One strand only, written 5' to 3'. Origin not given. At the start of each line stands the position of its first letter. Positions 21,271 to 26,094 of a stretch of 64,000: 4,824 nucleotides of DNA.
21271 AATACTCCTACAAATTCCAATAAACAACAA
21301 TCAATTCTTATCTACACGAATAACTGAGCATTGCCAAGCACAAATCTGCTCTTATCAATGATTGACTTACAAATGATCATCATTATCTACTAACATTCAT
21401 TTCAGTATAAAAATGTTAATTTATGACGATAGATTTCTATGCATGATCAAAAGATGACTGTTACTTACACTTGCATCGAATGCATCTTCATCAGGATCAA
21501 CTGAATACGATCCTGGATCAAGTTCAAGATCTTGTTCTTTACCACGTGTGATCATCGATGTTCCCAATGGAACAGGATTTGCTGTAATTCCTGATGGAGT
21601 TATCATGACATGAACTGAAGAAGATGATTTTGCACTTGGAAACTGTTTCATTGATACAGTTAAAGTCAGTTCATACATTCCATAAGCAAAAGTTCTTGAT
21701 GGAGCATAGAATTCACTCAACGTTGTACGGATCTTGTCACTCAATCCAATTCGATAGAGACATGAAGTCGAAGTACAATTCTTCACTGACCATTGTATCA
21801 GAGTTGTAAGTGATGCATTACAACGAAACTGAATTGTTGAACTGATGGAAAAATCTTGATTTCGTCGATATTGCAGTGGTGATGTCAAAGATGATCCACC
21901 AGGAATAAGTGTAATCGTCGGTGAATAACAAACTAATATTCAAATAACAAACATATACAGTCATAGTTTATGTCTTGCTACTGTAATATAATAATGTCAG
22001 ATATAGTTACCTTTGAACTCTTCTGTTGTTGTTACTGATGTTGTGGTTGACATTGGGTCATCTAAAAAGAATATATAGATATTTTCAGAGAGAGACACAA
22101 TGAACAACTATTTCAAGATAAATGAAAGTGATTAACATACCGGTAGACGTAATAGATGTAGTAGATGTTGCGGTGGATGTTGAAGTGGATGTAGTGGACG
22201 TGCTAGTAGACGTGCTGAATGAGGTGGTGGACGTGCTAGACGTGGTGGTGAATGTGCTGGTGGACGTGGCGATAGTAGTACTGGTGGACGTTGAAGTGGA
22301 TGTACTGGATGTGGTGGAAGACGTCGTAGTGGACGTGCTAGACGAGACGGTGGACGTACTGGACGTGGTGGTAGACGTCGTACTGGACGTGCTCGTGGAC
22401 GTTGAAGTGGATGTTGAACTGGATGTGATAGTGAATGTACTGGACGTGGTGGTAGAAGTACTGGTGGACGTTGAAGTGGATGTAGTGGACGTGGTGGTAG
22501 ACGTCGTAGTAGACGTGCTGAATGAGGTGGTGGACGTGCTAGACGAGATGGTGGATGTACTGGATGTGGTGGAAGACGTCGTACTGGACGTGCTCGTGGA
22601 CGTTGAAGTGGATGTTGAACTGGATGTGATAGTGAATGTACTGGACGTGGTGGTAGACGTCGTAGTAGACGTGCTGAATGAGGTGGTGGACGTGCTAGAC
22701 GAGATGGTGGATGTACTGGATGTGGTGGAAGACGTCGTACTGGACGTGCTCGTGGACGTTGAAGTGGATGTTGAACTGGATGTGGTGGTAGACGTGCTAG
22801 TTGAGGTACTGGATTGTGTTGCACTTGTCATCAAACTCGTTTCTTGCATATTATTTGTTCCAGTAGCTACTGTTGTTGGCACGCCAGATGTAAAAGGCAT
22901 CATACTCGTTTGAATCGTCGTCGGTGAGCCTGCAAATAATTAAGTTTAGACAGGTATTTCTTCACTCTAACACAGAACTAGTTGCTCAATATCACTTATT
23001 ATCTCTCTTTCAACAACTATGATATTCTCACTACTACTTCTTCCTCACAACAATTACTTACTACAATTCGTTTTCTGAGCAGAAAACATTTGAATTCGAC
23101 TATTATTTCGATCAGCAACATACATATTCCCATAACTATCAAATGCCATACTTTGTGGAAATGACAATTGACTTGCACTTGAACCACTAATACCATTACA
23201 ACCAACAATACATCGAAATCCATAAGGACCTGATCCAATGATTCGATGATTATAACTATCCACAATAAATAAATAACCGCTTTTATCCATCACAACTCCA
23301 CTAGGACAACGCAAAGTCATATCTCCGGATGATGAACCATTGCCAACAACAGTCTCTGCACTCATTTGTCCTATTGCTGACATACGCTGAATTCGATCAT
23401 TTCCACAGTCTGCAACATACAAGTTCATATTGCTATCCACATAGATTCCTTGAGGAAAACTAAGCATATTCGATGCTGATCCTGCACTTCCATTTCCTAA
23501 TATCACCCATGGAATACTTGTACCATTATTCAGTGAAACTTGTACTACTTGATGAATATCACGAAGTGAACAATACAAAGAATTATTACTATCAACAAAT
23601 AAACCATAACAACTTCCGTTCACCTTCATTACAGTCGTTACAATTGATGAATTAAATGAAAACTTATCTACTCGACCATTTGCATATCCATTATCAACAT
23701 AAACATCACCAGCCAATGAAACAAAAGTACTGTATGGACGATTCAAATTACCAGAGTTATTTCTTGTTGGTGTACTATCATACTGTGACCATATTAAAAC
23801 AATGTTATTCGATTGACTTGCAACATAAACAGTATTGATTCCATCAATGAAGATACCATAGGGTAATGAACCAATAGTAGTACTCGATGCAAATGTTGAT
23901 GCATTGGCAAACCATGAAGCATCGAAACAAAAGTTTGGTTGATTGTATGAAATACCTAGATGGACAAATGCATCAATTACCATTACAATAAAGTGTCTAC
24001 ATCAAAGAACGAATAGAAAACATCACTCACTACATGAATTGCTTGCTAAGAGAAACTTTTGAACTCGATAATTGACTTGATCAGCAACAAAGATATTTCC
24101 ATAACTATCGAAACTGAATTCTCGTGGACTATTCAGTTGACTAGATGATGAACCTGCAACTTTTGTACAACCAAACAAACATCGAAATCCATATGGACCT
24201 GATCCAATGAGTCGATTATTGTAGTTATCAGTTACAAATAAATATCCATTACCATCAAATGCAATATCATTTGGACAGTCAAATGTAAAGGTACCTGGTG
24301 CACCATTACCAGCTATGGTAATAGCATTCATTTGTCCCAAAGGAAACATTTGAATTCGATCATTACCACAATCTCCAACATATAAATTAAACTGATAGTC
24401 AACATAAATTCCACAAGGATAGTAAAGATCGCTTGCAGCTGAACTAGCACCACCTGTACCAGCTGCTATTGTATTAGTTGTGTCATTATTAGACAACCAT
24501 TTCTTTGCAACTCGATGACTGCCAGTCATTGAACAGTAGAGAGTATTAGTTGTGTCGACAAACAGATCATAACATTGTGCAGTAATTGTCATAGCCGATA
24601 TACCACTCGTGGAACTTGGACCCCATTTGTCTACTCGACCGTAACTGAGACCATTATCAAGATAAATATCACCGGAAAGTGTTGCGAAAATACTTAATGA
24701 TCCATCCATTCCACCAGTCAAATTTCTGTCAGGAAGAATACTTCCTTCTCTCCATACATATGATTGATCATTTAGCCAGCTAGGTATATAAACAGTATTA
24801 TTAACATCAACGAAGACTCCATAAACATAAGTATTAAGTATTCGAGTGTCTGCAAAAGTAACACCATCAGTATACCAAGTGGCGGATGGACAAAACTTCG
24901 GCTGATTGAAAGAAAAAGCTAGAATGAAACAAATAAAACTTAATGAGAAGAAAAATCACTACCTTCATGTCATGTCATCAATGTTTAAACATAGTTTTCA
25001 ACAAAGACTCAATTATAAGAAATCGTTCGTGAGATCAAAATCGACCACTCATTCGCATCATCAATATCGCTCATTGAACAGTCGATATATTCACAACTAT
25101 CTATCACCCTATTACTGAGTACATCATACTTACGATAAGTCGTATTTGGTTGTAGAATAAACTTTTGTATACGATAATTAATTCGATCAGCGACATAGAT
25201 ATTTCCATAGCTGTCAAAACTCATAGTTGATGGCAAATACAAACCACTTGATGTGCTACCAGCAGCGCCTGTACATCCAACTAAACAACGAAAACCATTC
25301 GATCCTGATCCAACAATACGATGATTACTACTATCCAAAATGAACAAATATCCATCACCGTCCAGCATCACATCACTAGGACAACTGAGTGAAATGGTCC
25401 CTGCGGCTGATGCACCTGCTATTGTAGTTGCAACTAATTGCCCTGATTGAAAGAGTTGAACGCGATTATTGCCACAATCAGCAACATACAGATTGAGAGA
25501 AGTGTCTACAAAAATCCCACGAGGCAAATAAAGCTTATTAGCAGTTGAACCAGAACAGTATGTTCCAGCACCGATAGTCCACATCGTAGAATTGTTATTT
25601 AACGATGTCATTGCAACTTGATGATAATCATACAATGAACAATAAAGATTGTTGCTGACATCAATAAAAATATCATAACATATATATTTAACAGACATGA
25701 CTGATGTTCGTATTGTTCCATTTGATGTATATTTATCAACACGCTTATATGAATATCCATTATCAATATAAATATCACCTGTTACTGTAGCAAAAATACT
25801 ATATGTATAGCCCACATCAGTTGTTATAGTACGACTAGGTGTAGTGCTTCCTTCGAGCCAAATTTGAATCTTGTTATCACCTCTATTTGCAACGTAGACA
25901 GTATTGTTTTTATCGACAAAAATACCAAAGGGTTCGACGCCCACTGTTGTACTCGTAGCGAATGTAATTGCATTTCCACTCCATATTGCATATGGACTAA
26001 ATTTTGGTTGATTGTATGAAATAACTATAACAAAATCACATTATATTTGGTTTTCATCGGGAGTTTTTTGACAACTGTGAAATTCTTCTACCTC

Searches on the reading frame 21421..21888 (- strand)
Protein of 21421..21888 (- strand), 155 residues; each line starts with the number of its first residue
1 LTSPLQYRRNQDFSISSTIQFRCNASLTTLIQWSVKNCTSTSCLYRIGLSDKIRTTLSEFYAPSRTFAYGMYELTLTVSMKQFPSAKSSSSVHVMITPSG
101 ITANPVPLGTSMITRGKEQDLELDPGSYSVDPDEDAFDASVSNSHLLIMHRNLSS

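Call 25: search_protein_families(library=pfam, proteins=[window:21421-21888:-], max_evalue=0.001)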
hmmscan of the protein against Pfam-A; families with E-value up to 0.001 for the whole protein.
window:21421-21888:- (155 aa): 1 family
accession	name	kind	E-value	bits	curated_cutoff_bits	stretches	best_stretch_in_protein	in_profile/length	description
PF02010.21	REJ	-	4.1e-14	52.5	25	1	18-137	2-117/452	REJ domain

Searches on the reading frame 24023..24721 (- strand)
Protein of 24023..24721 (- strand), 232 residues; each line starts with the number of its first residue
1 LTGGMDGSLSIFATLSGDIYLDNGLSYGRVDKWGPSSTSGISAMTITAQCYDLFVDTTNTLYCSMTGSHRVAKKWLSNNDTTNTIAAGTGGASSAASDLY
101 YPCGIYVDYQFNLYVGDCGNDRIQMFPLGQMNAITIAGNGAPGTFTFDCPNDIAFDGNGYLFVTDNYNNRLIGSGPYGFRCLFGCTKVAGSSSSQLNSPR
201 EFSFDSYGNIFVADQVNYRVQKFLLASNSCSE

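Call 25: search_protein_families(library=pfam, proteins=[window:24023-24721:-], max_evalue=0.001)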
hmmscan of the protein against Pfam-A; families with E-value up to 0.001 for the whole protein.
window:24023-24721:- (232 aa): 3 families
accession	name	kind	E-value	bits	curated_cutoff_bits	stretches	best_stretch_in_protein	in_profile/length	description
PF01436.27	NHL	-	1e-11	44.7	20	1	147-171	1-25/28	NHL repeat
PF06739.17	SBBP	-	6.2e-05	23.3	20.5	0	150-164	15-29/38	Beta-propeller repeat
PF25021.1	TEN_NHL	-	0.0004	19.9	27.1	0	191-221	324-354/357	Teneurin NHL domain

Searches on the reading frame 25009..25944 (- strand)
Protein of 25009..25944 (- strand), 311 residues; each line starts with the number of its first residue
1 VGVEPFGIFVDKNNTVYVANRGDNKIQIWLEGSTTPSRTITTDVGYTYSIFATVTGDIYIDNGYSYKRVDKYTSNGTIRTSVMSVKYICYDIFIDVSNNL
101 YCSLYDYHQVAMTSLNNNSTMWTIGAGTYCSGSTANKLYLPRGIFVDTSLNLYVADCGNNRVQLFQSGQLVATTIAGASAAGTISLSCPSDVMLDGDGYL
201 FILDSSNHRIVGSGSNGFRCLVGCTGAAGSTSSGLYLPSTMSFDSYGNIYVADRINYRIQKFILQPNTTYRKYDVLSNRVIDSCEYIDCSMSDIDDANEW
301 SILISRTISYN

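Call 25: search_protein_families(library=pfam, proteins=[window:25009-25944:-], max_evalue=0.001)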
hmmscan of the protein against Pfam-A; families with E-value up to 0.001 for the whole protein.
window:25009-25944:- (311 aa): 2 families
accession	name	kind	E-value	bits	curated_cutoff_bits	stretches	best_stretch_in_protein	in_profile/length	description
PF01436.27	NHL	-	1.8e-20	72.3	20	1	138-163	1-26/28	NHL repeat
PF25021.1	TEN_NHL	-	5.9e-05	22.6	27.1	0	134-192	137-193/357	Teneurin NHL domain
